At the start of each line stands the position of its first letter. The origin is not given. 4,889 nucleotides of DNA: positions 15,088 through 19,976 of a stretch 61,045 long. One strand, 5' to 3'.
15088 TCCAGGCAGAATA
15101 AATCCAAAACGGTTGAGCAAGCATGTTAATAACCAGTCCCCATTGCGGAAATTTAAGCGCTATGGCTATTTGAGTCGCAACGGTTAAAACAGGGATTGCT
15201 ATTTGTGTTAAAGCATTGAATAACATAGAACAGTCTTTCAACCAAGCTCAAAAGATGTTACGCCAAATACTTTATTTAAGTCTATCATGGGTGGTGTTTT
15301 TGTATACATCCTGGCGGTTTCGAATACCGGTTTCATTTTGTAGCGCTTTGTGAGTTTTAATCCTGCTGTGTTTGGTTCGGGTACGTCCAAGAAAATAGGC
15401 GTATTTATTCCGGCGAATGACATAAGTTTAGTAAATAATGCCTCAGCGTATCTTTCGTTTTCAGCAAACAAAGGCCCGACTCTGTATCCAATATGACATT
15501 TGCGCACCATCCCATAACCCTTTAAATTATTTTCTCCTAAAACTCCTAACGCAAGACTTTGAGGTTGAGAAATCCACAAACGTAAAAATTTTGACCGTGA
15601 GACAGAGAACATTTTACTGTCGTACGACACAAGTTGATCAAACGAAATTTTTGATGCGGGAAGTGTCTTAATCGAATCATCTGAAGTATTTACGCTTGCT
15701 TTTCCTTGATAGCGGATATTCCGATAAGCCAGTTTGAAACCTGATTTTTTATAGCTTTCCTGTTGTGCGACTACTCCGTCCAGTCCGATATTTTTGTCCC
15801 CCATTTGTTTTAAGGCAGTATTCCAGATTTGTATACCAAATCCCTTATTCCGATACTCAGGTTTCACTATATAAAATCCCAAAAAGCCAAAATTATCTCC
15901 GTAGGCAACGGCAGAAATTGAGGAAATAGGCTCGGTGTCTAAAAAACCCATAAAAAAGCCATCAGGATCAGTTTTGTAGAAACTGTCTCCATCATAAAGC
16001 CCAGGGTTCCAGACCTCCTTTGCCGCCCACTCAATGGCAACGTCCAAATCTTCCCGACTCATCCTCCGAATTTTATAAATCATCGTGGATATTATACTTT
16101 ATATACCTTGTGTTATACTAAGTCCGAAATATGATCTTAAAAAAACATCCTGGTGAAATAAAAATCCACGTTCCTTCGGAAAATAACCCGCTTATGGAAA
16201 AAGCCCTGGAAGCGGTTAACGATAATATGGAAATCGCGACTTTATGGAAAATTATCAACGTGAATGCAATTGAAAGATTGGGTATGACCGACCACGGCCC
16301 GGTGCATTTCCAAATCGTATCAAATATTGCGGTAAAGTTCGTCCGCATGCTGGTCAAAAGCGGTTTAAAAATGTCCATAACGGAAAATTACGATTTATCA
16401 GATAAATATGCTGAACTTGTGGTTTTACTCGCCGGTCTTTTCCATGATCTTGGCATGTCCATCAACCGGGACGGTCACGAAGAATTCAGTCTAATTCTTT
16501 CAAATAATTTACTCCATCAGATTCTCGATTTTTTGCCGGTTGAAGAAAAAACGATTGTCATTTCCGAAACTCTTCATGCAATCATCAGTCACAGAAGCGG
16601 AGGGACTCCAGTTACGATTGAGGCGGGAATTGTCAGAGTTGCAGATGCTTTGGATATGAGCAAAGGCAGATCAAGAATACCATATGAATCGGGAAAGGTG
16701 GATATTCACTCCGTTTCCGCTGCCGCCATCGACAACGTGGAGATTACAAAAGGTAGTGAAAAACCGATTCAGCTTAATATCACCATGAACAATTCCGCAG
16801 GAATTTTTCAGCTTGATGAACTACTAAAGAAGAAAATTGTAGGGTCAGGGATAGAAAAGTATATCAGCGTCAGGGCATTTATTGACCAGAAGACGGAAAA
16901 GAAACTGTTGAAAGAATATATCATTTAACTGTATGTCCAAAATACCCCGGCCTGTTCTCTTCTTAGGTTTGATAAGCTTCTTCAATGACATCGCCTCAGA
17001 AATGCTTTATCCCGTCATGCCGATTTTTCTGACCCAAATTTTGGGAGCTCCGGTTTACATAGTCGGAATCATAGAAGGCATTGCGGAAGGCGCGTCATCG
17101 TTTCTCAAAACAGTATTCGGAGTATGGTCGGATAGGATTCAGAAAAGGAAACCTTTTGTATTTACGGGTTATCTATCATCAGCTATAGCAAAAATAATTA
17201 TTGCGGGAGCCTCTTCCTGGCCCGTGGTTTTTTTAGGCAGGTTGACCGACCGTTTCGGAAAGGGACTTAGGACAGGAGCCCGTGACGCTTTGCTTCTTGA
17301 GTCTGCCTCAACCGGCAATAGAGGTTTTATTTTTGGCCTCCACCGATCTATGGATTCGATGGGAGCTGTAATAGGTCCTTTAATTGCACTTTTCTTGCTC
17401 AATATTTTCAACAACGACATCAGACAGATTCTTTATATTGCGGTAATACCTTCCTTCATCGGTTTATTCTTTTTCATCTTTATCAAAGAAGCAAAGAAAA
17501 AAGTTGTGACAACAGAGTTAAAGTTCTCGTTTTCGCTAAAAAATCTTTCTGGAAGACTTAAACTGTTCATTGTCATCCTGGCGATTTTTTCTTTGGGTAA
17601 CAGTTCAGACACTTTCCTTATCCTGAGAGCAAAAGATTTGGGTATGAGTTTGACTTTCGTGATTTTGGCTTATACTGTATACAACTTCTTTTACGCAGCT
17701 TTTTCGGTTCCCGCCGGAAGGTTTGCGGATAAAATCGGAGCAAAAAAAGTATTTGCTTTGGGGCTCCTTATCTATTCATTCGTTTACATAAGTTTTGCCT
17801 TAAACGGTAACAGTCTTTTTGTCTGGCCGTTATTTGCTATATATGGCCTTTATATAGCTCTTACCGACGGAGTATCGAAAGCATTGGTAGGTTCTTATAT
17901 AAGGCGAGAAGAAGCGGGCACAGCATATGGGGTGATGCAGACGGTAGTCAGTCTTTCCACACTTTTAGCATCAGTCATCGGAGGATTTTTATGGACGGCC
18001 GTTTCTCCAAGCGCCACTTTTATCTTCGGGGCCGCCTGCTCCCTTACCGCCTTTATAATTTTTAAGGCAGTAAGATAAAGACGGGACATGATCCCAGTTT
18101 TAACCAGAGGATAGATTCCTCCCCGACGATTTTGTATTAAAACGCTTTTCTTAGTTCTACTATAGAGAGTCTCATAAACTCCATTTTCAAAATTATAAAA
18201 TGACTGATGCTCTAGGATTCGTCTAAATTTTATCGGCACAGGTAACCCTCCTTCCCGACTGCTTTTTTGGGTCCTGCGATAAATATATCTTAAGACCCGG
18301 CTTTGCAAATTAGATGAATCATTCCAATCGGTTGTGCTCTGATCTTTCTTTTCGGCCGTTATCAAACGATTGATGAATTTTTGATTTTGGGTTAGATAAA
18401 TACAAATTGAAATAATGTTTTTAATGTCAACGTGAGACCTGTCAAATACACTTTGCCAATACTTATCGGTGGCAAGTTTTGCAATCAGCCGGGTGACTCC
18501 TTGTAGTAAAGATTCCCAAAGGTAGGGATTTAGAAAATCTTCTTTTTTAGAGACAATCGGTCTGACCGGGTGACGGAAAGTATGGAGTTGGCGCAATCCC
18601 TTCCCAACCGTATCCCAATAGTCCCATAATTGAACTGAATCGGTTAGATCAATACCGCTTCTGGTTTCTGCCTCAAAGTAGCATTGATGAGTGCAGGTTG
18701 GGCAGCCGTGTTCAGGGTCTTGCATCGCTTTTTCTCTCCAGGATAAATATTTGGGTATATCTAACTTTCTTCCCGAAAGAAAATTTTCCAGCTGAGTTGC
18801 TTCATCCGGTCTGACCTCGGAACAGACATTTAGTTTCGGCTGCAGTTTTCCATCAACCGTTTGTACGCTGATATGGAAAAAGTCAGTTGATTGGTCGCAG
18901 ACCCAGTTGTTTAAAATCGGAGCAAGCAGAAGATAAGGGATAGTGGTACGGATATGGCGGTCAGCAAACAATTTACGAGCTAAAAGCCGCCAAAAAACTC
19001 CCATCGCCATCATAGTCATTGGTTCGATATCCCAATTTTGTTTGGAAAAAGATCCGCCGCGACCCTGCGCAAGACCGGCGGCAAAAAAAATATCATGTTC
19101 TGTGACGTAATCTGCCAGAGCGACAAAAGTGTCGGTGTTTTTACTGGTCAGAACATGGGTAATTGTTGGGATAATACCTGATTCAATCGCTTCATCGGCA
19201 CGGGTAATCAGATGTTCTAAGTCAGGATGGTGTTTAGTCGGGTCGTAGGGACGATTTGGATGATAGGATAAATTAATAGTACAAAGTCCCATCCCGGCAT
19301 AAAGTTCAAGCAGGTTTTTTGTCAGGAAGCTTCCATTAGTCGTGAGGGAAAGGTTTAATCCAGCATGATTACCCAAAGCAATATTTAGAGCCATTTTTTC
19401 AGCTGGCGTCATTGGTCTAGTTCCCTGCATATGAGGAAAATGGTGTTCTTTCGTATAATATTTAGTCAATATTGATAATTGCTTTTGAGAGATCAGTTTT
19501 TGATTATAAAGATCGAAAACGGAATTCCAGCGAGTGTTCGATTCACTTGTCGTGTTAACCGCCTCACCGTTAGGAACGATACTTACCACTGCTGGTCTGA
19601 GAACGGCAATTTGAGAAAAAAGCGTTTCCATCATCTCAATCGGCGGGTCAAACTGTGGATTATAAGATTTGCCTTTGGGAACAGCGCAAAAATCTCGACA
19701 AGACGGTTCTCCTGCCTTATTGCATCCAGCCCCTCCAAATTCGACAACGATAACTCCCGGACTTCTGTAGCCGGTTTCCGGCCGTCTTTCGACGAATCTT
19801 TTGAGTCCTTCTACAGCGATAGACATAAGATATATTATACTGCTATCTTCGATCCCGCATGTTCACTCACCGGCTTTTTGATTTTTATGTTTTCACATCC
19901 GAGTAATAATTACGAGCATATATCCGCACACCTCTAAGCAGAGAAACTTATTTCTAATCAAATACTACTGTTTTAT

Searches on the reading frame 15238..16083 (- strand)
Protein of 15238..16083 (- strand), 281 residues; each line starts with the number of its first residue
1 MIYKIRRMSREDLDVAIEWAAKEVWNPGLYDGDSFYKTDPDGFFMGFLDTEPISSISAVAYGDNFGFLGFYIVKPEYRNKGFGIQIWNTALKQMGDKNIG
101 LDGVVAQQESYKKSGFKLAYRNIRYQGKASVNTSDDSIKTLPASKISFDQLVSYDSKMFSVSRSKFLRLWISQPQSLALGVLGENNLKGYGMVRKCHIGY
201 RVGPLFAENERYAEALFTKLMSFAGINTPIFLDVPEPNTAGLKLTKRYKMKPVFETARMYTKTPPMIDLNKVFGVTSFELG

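Call 46: search_protein_families(library=pfam, proteins=[window:15238-16083:-])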
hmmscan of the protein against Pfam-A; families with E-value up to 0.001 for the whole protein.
window:15238-16083:- (281 aa): 3 families
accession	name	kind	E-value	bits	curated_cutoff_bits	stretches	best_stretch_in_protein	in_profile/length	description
PF18014.7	Acetyltransf_18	-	1.3e-28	99.6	22.7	1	152-274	2-124/124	Acetyltransferase (GNAT) domain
PF00583.31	Acetyltransf_1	-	3.5e-09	37.4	20.7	1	24-101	15-98/116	Acetyltransferase (GNAT) family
PF13508.13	Acetyltransf_7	-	0.0001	23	27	1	49-117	11-83/84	Acetyltransferase (GNAT) domain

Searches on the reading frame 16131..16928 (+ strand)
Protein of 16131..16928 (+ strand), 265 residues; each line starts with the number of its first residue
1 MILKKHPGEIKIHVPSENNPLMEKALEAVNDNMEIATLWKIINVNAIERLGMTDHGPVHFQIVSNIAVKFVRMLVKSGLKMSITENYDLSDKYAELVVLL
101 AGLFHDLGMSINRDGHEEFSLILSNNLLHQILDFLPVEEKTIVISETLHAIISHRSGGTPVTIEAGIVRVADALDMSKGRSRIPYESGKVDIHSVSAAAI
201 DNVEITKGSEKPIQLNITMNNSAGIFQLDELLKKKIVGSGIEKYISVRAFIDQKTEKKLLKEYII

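Call 46: search_protein_families(library=pfam, proteins=[window:16131-16928:+])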
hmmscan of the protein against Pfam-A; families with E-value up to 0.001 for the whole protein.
window:16131-16928:+ (265 aa): 1 family
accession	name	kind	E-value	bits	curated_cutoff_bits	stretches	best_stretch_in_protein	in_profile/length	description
PF01966.28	HD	-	1.2e-07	32.5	22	1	94-176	23-115/116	HD domain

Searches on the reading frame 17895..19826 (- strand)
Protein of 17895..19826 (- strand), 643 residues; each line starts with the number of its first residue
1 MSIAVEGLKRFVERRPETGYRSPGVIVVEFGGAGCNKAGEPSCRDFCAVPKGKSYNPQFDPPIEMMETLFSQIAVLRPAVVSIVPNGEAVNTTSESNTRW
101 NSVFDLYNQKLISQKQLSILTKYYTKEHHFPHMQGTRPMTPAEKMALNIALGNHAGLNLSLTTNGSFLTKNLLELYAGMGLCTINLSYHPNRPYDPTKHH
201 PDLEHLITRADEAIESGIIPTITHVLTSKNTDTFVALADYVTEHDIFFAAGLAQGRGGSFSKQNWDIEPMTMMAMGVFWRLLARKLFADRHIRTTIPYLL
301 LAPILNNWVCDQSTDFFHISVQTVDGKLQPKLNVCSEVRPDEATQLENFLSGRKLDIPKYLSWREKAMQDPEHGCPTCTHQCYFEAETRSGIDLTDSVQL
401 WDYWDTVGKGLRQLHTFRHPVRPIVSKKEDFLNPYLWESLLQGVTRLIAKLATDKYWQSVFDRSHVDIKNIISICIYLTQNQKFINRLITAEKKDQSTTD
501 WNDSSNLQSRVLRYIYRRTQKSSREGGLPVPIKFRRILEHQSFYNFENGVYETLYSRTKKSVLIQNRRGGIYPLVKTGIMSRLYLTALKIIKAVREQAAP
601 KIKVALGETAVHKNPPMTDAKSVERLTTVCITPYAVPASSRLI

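Call 7: search_protein_families(library=ncbifam, proteins=[window:17895-19826:-])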
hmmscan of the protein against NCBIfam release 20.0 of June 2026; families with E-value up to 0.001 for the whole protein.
window:17895-19826:- (643 aa): 1 family
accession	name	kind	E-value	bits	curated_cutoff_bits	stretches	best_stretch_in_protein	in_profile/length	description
TIGR02668.1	moaA_archaeal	equivalog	0.00052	19.1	325.25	1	156-243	85-175/303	GTP 3',8-cyclase MoaA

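Call 46: search_protein_families(library=pfam, proteins=[window:17895-19826:-])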
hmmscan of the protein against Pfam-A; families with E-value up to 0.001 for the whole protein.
window:17895-19826:- (643 aa): 0 families
